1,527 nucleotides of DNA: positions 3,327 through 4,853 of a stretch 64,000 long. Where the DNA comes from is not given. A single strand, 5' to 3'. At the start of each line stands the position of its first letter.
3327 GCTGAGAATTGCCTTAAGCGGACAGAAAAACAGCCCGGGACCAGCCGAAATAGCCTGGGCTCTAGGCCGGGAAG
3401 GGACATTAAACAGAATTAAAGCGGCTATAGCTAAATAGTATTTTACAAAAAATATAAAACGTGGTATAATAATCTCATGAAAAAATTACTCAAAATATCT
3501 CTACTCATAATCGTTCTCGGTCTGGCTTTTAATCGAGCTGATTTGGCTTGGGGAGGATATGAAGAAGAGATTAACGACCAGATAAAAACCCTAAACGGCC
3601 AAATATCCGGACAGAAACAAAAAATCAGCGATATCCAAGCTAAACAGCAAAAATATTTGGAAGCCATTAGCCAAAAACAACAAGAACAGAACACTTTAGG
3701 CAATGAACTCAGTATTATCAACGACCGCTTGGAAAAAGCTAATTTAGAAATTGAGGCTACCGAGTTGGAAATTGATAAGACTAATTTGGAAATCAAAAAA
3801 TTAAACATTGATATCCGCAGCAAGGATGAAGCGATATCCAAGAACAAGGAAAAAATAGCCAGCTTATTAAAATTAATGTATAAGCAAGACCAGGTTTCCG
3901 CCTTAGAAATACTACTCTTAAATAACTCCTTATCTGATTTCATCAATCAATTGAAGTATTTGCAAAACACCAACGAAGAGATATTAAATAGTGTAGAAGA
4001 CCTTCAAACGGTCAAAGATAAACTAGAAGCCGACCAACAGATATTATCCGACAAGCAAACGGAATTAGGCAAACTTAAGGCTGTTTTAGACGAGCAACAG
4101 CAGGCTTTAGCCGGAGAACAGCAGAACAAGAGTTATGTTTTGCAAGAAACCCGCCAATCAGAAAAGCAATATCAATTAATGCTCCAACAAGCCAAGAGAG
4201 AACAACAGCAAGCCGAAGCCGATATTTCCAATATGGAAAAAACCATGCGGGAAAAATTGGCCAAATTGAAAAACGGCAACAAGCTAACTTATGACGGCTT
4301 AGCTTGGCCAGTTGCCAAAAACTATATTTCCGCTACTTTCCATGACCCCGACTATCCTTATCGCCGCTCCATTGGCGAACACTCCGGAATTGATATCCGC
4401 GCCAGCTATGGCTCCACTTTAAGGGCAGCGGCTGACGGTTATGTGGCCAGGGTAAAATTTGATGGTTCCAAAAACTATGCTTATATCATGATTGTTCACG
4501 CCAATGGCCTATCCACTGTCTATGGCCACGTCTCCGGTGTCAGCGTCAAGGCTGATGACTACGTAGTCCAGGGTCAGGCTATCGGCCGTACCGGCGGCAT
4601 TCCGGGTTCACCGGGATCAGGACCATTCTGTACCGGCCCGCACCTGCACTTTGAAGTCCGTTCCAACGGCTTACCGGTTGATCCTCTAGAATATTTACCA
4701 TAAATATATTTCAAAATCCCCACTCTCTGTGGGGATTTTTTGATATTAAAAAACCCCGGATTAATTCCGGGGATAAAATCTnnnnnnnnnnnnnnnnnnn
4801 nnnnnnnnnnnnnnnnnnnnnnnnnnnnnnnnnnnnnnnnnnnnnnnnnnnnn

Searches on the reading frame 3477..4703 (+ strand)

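Call 57: search_protein_families(library=pfam, proteins=[window:3477-4703:+], max_evalue=0.001)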
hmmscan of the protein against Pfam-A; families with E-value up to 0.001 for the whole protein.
window:3477-4703:+ (408 aa): 1 family
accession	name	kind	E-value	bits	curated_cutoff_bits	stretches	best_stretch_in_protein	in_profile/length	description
PF01551.29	Peptidase_M23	-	4.5e-24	84.9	28.7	1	301-403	2-96/96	Peptidase family M23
